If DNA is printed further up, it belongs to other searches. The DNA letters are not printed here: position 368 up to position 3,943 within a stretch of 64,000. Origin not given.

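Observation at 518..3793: Full-length TonB-dependent receptor (SusC-like) gene embedded inside the phage replication module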

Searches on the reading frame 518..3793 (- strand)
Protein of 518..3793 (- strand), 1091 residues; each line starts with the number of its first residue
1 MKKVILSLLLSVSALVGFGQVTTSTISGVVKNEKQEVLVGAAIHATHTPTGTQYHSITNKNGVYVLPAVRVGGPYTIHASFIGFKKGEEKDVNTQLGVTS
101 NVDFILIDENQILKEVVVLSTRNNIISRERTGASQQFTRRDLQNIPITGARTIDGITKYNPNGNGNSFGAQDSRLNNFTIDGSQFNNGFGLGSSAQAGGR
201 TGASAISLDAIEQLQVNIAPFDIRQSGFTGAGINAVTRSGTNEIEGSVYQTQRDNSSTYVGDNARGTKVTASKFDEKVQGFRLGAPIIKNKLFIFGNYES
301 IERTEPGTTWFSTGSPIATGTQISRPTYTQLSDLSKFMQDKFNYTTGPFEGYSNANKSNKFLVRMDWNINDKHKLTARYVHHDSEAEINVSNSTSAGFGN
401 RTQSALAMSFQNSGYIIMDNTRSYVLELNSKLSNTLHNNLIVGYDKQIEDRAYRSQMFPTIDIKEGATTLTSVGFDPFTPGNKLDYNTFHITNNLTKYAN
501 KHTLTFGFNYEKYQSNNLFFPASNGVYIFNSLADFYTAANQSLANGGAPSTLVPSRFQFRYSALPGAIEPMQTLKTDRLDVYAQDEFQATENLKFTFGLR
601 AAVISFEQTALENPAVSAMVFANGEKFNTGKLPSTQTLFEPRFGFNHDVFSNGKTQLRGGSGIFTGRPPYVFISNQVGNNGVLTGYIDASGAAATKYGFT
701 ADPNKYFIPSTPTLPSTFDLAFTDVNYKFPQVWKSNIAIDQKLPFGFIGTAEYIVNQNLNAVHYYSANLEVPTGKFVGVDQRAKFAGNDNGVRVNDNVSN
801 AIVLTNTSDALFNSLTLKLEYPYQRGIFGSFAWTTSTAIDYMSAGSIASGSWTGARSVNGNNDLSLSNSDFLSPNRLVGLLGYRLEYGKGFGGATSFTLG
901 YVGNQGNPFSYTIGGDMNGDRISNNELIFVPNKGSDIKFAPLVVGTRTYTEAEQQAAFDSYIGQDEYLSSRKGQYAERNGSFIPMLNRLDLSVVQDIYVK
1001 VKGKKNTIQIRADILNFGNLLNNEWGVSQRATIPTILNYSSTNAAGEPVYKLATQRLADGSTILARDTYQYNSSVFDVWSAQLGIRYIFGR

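Call 3: search_protein_families(library=pfam, proteins=[window:518-3793:-], max_evalue=0.01)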
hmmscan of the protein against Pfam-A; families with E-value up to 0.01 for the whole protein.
window:518-3793:- (1091 aa): 3 families
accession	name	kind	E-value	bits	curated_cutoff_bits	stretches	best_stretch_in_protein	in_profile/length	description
PF25183.1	OMP_b-brl_4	-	1.5e-55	189.4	30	1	236-1022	1-810/838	Outer membrane beta barrel domain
PF13620.12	CarboxypepD_reg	-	9.1e-17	61.6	32.3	1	25-106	1-81/82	Carboxypeptidase regulatory-like domain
PF13715.12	CarbopepD_reg_2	-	6.7e-11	42.5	32.2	1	26-118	1-88/88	CarboxypepD_reg-like domain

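Call 4: search_protein_families(library=ncbifam, proteins=[window:518-3793:-], max_evalue=0.01)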
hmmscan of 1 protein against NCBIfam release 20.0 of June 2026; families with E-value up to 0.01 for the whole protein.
window:518-3793:- (1091 aa): 0 families

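Call 5: search_protein_families(library=phrogs, proteins=[window:518-3793:-], max_evalue=0.001)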
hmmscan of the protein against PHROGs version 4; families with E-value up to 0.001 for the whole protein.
window:518-3793:- (1091 aa): 0 families

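Call 7: search_dna_similar(query=window:518-3793:-, collection=phages, mode=protein, max_rows=30)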
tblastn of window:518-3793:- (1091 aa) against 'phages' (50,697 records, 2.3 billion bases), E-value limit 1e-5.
Records with a match: 1; places in all: 1; records where one place covers at least 80% of the query: 1.
Best place of each record, by identity: <60% 1.
By first word of the organism name: Bacteriophage 1.
By host as written in the record: - 1.
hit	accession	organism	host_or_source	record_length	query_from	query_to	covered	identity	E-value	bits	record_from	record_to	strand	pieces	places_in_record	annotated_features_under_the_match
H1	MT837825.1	Bacteriophage sp.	human fecal samples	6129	20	1089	98%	32.3%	2e-121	417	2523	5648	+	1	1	record has no annotation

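Call 12: find_homologous_proteins(query=window:518-3793:-, max_evalue=1e-10)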
Query window:518-3793:- (1091 aa): 7797 proteins with E <= 1e-10 among 8000 candidates; the best 120 are listed.
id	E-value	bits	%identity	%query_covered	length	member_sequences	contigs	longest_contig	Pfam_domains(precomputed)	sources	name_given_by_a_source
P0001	0.0e+0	2448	100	100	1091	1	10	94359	PF13715.13,PF25183.2,PF13620.13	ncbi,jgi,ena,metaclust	jgi:hypothetical protein|metaclust:\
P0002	0.0e+0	2445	100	100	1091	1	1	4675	PF13715.13,PF25183.2,PF13620.13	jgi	jgi:hypothetical protein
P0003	0.0e+0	2434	99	100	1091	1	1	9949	PF13715.13,PF25183.2,PF13620.13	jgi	jgi:hypothetical protein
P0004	0.0e+0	2424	99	100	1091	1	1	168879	PF13715.13,PF25183.2,PF13620.13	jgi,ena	jgi:hypothetical protein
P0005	0.0e+0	2383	97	100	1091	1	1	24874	PF13715.13,PF25183.2,PF13620.13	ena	-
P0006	0.0e+0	2382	97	100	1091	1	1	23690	PF13715.13,PF25183.2,PF13620.13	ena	-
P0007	0.0e+0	2382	97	100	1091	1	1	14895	PF13715.13,PF25183.2,PF13620.13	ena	-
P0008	0.0e+0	2381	97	100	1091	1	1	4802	PF13715.13,PF25183.2,PF13620.13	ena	-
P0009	0.0e+0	2380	97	100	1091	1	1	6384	PF13715.13,PF25183.2,PF13620.13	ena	-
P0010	0.0e+0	2379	97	100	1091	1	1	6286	PF13715.13,PF25183.2,PF13620.13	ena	-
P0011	0.0e+0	2379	97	100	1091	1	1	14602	PF13715.13,PF25183.2,PF13620.13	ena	-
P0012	0.0e+0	2319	94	100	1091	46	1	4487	PF13715.13,PF25183.2,PF13620.13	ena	-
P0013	0.0e+0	2285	94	100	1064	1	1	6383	PF13715.13,PF25183.2,PF13620.13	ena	-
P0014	0.0e+0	2281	92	100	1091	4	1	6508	PF13715.13,PF25183.2,PF13620.13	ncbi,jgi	jgi:hypothetical protein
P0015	0.0e+0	2277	92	100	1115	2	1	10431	PF13715.13,PF25183.2,PF13620.13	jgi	jgi:hypothetical protein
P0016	0.0e+0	2257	91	100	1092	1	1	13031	PF13715.13,PF25183.2,PF13620.13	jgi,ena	jgi:hypothetical protein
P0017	0.0e+0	2245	91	100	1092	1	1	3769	PF13715.13,PF25183.2,PF13620.13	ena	-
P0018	0.0e+0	2194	89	100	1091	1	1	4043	PF13715.13,PF25183.2,PF13620.13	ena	-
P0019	0.0e+0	2186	88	100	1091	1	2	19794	PF13715.13,PF25183.2,PF13620.13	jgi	jgi:hypothetical protein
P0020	0.0e+0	2181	88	100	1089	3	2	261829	PF13715.13,PF25183.2,PF13620.13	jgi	jgi:hypothetical protein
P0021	0.0e+0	2172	87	100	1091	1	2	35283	PF13715.13,PF25183.2,PF13620.13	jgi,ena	jgi:hypothetical protein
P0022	0.0e+0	2171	87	100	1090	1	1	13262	PF13715.13,PF25183.2,PF13620.13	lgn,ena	-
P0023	0.0e+0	2170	88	100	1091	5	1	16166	PF13715.13,PF25183.2,PF13620.13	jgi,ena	jgi:hypothetical protein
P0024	0.0e+0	2158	87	100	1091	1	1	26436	PF13715.13,PF25183.2,PF13620.13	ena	-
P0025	0.0e+0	2156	87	100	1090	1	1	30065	PF13715.13,PF25183.2,PF13620.13,PF00593.31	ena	-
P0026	0.0e+0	2152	87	100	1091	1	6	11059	PF13715.13,PF25183.2,PF13620.13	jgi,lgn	-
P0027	0.0e+0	2150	87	100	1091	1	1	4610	PF13715.13,PF25183.2,PF13620.13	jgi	-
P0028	0.0e+0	2146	87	100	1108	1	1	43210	PF13715.13,PF25183.2,PF13620.13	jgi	-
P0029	0.0e+0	2144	87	100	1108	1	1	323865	PF13715.13,PF25183.2,PF13620.13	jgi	-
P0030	0.0e+0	2141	86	99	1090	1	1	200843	PF13715.13,PF25183.2,PF13620.13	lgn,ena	-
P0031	0.0e+0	2038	82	100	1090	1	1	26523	PF13715.13,PF25183.2,PF13620.13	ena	-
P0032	0.0e+0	2037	82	100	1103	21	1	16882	PF13715.13,PF25183.2,PF13620.13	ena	-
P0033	0.0e+0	2018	82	99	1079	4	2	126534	PF13715.13,PF25183.2,PF13620.13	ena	-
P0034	0.0e+0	1979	80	100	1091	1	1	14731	PF13715.13,PF25183.2,PF13620.13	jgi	jgi:hypothetical protein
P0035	0.0e+0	1970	80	100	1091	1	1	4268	PF13715.13,PF25183.2,PF13620.13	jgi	jgi:hypothetical protein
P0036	0.0e+0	1970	80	100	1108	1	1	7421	PF13715.13,PF25183.2,PF13620.13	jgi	jgi:hypothetical protein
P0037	0.0e+0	1969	79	100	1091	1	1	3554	PF13715.13,PF25183.2,PF13620.13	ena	-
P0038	0.0e+0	1969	79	100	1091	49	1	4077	PF13715.13,PF25183.2,PF13620.13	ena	-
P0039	0.0e+0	1969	80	100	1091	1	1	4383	PF13715.13,PF25183.2,PF13620.13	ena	-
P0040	0.0e+0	1968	79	100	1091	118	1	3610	PF13715.13,PF25183.2,PF13620.13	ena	-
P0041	0.0e+0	1966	79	100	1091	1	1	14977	PF13715.13,PF25183.2,PF13620.13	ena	-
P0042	0.0e+0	1966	79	100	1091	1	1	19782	PF13715.13,PF25183.2,PF13620.13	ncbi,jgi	jgi:hypothetical protein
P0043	0.0e+0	1965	79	100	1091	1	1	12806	PF13715.13,PF25183.2,PF13620.13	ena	-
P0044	0.0e+0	1965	79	100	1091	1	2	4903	PF13715.13,PF25183.2,PF13620.13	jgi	-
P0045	0.0e+0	1964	79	100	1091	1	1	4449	PF13715.13,PF25183.2,PF13620.13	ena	-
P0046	0.0e+0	1964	79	100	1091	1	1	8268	PF13715.13,PF25183.2,PF13620.13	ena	-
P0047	0.0e+0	1963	79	100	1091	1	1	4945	PF13715.13,PF25183.2,PF13620.13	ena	-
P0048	0.0e+0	1963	79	100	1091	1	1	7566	PF13715.13,PF25183.2,PF13620.13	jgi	-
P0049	0.0e+0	1962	79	100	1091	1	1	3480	PF13715.13,PF25183.2,PF13620.13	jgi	-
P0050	0.0e+0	1961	79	100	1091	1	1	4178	PF13715.13,PF25183.2,PF13620.13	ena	-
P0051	0.0e+0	1961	79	100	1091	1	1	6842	PF13715.13,PF25183.2,PF13620.13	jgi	jgi:hypothetical protein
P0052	0.0e+0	1960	79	100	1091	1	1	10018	PF13715.13,PF25183.2,PF13620.13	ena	-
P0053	0.0e+0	1958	79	100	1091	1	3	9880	PF13715.13,PF25183.2,PF13620.13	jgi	jgi:hypothetical protein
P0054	0.0e+0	1958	79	100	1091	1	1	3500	PF13715.13,PF25183.2,PF13620.13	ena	-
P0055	0.0e+0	1958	79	100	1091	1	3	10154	PF13715.13,PF25183.2,PF13620.13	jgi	jgi:hypothetical protein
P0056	0.0e+0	1958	79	100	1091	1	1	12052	PF13715.13,PF25183.2,PF13620.13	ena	-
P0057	0.0e+0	1957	79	100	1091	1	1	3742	PF13715.13,PF25183.2,PF13620.13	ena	-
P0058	0.0e+0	1957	79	100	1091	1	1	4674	PF13715.13,PF25183.2,PF13620.13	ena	-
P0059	0.0e+0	1956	79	100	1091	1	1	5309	PF13715.13,PF25183.2,PF13620.13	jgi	jgi:hypothetical protein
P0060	0.0e+0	1956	79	100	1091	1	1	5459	PF13715.13,PF25183.2,PF13620.13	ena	-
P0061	0.0e+0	1956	79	100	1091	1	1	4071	PF13715.13,PF25183.2,PF13620.13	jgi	jgi:hypothetical protein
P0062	0.0e+0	1956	79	100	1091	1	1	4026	PF13715.13,PF25183.2,PF13620.13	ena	-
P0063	0.0e+0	1956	79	100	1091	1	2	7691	PF13715.13,PF25183.2,PF13620.13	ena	-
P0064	0.0e+0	1955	79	100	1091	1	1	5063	PF13715.13,PF25183.2,PF13620.13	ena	-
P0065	0.0e+0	1955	79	100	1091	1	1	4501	PF13715.13,PF25183.2,PF13620.13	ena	-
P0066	0.0e+0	1954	79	100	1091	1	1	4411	PF13715.13,PF25183.2,PF13620.13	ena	-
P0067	0.0e+0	1953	79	100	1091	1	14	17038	PF13715.13,PF25183.2,PF13620.13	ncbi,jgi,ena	jgi:hypothetical protein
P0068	0.0e+0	1953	79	100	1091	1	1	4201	PF13715.13,PF25183.2,PF13620.13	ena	-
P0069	0.0e+0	1953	79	100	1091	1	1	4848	PF13715.13,PF25183.2,PF13620.13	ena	-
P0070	0.0e+0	1953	79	100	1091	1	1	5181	PF13715.13,PF25183.2,PF13620.13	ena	-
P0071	0.0e+0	1952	79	100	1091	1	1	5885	PF13715.13,PF25183.2,PF13620.13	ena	-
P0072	0.0e+0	1951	79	100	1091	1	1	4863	PF13715.13,PF25183.2,PF13620.13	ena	-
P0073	0.0e+0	1951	79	100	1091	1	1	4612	PF13715.13,PF25183.2,PF13620.13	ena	-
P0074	0.0e+0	1950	79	100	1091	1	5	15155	PF13715.13,PF25183.2,PF13620.13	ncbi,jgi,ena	jgi:hypothetical protein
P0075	0.0e+0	1949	79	100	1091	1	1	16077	PF25183.2,PF13620.13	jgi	jgi:hypothetical protein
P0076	0.0e+0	1949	79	100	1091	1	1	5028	PF13715.13,PF25183.2,PF13620.13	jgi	jgi:hypothetical protein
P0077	0.0e+0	1949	79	100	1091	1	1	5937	PF13715.13,PF25183.2,PF13620.13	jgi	jgi:hypothetical protein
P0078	0.0e+0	1947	78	100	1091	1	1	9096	PF13715.13,PF25183.2,PF13620.13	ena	-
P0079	0.0e+0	1946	78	100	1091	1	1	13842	PF13715.13,PF25183.2,PF13620.13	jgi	jgi:hypothetical protein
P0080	0.0e+0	1946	78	100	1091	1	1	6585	PF13715.13,PF25183.2,PF13620.13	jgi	jgi:hypothetical protein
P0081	0.0e+0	1944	78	100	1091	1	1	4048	PF13715.13,PF25183.2,PF13620.13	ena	-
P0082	0.0e+0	1943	78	100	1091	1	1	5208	PF13715.13,PF25183.2,PF13620.13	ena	-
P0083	0.0e+0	1941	78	100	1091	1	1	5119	PF13715.13,PF25183.2,PF13620.13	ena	-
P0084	0.0e+0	1937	79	100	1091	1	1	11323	PF13715.13,PF25183.2,PF13620.13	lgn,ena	-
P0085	0.0e+0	1937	78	100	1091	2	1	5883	PF13715.13,PF25183.2,PF13620.13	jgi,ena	jgi:hypothetical protein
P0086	0.0e+0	1936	78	100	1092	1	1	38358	PF13715.13,PF25183.2,PF13620.13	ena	-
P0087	0.0e+0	1931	78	100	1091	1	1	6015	PF13715.13,PF25183.2,PF13620.13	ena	-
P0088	0.0e+0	1924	77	100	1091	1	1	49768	PF13715.13,PF25183.2,PF13620.13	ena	-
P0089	0.0e+0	1922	77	100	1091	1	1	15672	PF13715.13,PF25183.2,PF13620.13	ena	-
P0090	0.0e+0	1922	77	100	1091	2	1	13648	PF13715.13,PF25183.2,PF13620.13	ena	-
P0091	0.0e+0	1909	77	100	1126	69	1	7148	PF13715.13,PF25183.2,PF13620.13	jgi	jgi:hypothetical protein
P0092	0.0e+0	1909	77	100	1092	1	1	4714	PF13715.13,PF25183.2,PF13620.13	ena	-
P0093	0.0e+0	1908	77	100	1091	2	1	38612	PF13715.13,PF25183.2,PF13620.13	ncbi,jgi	jgi:hypothetical protein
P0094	0.0e+0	1907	77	100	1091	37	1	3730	PF13715.13,PF25183.2,PF13620.13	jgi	jgi:hypothetical protein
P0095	0.0e+0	1902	76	100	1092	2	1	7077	PF13715.13,PF25183.2,PF13620.13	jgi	jgi:hypothetical protein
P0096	0.0e+0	1902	77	100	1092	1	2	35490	PF13715.13,PF25183.2,PF13620.13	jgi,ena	-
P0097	0.0e+0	1902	77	100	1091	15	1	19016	PF13715.13,PF25183.2,PF13620.13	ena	-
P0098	0.0e+0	1899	77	100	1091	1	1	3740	PF13715.13,PF25183.2,PF13620.13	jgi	jgi:hypothetical protein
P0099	0.0e+0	1899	76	100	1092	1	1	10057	PF13715.13,PF25183.2,PF13620.13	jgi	jgi:hypothetical protein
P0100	0.0e+0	1899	77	100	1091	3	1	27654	PF13715.13,PF25183.2,PF13620.13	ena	-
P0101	0.0e+0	1899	77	100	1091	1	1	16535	PF13715.13,PF25183.2,PF13620.13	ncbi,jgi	jgi:hypothetical protein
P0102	0.0e+0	1898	77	100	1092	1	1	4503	PF13715.13,PF25183.2,PF13620.13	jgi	jgi:hypothetical protein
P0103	0.0e+0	1896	76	100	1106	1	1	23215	PF13715.13,PF25183.2,PF13620.13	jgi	jgi:hypothetical protein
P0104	0.0e+0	1896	77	100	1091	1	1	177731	PF13715.13,PF25183.2,PF13620.13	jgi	jgi:hypothetical protein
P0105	0.0e+0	1895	76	100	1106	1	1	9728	PF13715.13,PF25183.2,PF13620.13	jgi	jgi:hypothetical protein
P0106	0.0e+0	1894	77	100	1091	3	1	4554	PF13715.13,PF25183.2,PF13620.13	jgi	jgi:hypothetical protein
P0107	0.0e+0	1894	76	100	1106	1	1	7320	PF13715.13,PF25183.2,PF13620.13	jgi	jgi:hypothetical protein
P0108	0.0e+0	1893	76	100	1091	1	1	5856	PF13715.13,PF25183.2,PF13620.13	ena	-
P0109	0.0e+0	1893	76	100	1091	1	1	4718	PF13715.13,PF25183.2,PF13620.13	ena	-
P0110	0.0e+0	1893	76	100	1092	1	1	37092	PF13715.13,PF25183.2,PF13620.13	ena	-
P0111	0.0e+0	1893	77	100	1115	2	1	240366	PF13715.13,PF25183.2,PF13620.13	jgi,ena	jgi:hypothetical protein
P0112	0.0e+0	1892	76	100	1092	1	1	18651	PF13715.13,PF25183.2,PF13620.13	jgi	jgi:hypothetical protein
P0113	0.0e+0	1892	77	100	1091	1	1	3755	PF13715.13,PF25183.2,PF13620.13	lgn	-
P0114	0.0e+0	1892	76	100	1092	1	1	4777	PF13715.13,PF25183.2,PF13620.13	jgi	jgi:hypothetical protein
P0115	0.0e+0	1892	76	100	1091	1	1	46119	PF13715.13,PF25183.2,PF13620.13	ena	-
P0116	0.0e+0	1892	76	100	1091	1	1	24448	PF13715.13,PF25183.2,PF13620.13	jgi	jgi:hypothetical protein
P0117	0.0e+0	1891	76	100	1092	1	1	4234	PF13715.13,PF25183.2,PF13620.13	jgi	-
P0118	0.0e+0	1891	76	100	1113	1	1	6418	PF13715.13,PF25183.2,PF13620.13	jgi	jgi:hypothetical protein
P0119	0.0e+0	1891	76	100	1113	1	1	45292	PF13715.13,PF25183.2,PF13620.13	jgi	jgi:hypothetical protein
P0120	0.0e+0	1890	77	100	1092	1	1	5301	PF13715.13,PF25183.2,PF13620.13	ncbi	-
